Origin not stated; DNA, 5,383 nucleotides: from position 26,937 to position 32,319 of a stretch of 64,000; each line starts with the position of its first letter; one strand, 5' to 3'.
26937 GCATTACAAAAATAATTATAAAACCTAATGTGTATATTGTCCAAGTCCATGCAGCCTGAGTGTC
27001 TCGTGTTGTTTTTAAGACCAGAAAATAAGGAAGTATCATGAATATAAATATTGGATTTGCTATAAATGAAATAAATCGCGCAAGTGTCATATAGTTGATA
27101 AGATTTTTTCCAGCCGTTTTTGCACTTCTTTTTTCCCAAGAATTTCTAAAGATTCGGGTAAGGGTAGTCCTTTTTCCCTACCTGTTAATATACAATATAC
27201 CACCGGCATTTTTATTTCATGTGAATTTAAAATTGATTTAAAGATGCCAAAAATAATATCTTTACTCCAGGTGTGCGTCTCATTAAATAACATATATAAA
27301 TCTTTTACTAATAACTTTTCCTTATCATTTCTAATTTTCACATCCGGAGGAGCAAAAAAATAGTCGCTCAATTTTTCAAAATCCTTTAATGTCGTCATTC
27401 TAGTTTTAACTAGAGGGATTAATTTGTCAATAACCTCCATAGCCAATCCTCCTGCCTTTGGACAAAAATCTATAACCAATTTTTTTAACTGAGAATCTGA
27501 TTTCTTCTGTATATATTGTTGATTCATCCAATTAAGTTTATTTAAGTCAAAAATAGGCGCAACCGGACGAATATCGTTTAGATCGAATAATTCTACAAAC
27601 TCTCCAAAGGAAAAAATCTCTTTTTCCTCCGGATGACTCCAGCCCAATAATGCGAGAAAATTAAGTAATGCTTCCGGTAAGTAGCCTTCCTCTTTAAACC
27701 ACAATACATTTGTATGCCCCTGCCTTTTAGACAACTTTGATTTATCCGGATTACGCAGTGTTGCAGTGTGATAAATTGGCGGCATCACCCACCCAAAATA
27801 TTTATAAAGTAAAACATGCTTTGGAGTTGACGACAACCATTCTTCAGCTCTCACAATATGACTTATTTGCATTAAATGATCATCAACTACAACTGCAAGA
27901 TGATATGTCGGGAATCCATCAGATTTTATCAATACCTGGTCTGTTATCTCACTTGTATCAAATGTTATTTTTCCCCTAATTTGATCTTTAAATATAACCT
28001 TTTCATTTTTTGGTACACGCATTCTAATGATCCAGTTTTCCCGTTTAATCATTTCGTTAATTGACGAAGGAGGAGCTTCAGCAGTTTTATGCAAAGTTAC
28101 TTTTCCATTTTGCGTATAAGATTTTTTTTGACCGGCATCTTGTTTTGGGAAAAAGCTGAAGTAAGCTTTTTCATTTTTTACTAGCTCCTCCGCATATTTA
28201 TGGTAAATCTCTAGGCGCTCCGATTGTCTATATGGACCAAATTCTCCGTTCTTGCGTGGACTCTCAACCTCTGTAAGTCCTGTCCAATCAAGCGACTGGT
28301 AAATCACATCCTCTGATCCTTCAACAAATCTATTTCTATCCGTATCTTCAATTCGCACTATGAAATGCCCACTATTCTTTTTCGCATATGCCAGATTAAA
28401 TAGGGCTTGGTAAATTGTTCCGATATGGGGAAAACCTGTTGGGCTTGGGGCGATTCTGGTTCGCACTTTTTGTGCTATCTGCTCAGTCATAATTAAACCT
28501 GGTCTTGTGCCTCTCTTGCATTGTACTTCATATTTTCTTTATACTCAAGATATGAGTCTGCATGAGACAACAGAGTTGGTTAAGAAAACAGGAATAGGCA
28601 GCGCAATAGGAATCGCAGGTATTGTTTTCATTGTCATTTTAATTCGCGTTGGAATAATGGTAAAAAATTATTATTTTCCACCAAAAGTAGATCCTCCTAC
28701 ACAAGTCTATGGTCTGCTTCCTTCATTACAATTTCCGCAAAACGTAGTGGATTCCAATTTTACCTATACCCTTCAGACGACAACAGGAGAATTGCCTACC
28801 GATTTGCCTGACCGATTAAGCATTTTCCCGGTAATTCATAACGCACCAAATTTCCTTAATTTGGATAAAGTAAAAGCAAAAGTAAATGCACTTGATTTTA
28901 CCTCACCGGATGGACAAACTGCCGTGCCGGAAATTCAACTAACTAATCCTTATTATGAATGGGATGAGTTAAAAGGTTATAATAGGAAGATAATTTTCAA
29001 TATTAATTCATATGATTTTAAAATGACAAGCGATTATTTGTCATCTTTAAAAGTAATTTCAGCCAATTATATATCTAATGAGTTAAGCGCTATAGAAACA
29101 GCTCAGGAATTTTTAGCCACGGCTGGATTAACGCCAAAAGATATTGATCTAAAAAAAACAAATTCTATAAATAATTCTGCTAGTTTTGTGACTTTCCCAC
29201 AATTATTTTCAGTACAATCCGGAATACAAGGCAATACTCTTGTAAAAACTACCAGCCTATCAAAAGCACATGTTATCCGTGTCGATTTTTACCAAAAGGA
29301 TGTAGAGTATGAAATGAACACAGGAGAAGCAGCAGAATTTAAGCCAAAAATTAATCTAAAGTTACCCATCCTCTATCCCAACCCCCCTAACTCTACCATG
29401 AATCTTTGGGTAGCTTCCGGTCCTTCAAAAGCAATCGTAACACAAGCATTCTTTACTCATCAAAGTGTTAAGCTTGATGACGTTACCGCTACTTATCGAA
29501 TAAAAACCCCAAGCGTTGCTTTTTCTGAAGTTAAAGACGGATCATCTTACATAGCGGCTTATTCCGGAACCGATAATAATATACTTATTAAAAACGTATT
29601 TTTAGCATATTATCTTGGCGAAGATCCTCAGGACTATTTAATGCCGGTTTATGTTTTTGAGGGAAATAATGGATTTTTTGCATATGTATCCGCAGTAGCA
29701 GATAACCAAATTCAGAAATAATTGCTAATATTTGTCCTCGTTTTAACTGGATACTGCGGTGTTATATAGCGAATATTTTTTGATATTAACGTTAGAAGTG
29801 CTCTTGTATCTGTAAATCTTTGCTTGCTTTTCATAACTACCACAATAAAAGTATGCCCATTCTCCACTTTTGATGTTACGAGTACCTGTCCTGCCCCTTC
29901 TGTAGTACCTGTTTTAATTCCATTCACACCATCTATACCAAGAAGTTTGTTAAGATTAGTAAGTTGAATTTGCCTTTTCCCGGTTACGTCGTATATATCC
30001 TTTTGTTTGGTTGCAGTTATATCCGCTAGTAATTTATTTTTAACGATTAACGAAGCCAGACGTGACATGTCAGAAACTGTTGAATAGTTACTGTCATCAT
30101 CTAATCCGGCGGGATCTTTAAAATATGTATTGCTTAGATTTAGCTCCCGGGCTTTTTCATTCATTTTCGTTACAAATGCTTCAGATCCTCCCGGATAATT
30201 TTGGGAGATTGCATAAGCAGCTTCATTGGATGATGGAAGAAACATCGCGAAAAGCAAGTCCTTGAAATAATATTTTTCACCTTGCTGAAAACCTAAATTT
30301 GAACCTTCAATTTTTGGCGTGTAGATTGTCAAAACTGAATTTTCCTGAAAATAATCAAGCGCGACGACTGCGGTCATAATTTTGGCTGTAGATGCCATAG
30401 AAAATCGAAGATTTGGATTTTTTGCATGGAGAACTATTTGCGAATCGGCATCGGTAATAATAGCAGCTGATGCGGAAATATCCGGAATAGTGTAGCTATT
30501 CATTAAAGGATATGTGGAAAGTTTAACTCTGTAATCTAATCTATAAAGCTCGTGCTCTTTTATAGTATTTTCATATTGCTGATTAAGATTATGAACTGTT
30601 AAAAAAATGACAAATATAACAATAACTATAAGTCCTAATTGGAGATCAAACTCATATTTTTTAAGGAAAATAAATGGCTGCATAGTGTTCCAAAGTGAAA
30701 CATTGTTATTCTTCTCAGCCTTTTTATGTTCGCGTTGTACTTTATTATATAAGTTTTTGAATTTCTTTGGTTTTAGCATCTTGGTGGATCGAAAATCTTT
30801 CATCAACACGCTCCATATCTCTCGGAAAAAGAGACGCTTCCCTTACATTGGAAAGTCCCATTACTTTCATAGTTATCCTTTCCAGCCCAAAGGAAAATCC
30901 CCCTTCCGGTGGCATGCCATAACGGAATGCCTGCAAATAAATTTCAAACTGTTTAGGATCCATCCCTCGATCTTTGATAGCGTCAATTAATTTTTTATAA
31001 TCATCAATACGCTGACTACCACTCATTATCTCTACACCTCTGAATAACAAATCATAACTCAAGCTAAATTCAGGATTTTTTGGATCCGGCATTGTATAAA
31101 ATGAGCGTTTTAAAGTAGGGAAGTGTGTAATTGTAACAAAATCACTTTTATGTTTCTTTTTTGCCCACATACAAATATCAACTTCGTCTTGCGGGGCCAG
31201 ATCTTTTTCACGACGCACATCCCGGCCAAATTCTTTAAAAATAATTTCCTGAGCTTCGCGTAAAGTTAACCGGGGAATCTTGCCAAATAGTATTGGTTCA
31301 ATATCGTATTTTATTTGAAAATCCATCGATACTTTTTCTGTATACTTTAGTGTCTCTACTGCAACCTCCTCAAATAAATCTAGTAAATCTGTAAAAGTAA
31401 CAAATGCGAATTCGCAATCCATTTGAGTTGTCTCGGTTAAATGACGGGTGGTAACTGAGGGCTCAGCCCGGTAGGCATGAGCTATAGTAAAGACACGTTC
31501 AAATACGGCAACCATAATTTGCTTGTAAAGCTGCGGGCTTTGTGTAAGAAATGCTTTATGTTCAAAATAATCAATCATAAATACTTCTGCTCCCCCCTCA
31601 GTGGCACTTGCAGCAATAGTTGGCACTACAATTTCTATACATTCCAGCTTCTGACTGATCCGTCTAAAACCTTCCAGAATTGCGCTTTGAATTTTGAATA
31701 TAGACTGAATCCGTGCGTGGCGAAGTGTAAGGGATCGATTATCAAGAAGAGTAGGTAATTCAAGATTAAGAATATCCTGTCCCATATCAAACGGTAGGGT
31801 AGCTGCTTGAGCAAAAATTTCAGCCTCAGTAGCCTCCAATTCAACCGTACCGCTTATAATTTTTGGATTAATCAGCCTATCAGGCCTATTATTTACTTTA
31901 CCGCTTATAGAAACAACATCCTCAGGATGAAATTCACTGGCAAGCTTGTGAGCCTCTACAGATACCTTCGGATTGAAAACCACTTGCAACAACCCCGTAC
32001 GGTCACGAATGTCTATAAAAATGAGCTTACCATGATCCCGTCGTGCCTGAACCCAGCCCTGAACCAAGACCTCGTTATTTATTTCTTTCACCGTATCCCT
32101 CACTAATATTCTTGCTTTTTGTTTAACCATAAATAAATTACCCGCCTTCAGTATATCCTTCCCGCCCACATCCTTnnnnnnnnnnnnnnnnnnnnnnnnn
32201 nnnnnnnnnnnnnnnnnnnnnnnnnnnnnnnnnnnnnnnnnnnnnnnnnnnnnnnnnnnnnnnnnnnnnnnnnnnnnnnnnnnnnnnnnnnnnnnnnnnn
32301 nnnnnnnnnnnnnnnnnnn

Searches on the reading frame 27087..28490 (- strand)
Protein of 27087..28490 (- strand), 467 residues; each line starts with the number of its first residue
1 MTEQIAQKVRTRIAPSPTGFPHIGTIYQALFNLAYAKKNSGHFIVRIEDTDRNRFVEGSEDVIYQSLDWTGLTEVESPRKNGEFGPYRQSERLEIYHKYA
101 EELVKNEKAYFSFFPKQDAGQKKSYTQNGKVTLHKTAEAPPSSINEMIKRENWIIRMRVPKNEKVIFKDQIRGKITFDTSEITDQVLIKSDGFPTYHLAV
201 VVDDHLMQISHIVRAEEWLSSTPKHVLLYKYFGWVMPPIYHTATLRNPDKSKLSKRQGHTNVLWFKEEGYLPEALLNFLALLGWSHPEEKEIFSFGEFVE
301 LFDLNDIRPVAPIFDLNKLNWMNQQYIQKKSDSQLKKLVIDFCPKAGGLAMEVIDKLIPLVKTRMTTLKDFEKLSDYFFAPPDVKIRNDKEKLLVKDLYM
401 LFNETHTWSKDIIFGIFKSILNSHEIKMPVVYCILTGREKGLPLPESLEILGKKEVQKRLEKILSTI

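Call 22: search_protein_families(library=pfam, proteins=[window:27087-28490:-], max_evalue=0.001)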
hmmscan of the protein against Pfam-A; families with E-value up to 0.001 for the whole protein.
window:27087-28490:- (467 aa): 2 families
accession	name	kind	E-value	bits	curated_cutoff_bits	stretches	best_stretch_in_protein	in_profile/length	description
PF00749.27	tRNA-synt_1c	-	3.3e-89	299.3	23.4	1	8-321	1-314/314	tRNA synthetases class I (E and Q), catalytic domain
PF19269.4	Anticodon_2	-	4.3e-18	66.5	23.6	1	349-463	11-140/141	Anticodon binding domain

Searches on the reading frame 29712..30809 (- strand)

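Call 22: search_protein_families(library=pfam, proteins=[window:29712-30809:-], max_evalue=0.001)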
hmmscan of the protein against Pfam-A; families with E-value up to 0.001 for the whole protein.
window:29712-30809:- (365 aa): 3 families
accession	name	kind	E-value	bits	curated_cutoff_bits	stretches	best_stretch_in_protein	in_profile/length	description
PF00768.25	Peptidase_S11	-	1.1e-48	166.2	27.6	1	107-329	6-238/239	D-alanyl-D-alanine carboxypeptidase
PF13354.11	Beta-lactamase2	-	3.7e-08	33.4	22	1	130-326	15-213/214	Beta-lactamase enzyme family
PF02113.21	Peptidase_S13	-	0.00059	19.1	22.8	0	112-158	17-63/444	D-Ala-D-Ala carboxypeptidase 3 (S13) family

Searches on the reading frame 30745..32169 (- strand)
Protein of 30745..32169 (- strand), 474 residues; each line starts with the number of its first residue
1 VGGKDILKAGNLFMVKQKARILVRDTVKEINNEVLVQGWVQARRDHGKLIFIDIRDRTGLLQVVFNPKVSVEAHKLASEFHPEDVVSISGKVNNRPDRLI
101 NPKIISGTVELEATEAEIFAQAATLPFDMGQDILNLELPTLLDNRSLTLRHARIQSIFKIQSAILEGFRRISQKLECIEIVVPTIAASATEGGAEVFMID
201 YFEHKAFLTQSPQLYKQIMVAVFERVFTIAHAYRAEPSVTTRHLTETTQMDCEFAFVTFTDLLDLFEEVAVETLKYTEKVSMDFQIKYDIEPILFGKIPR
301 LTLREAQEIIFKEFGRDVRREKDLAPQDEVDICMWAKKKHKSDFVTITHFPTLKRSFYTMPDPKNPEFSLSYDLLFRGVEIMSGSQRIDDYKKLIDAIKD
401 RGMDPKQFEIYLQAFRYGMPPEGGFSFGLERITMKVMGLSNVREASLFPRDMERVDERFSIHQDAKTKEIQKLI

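Call 22: search_protein_families(library=pfam, proteins=[window:30745-32169:-], max_evalue=0.001)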
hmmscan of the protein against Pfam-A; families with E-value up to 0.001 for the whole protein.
window:30745-32169:- (474 aa): 2 families
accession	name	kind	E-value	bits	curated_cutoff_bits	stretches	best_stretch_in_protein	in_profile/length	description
PF00152.25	tRNA-synt_2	-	6.2e-72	242.7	25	1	140-451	4-307/308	tRNA synthetases class II (D, K and N)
PF01336.31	tRNA_anti-codon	-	3.3e-18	65.8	27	1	34-118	1-74/75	OB-fold nucleic acid binding domain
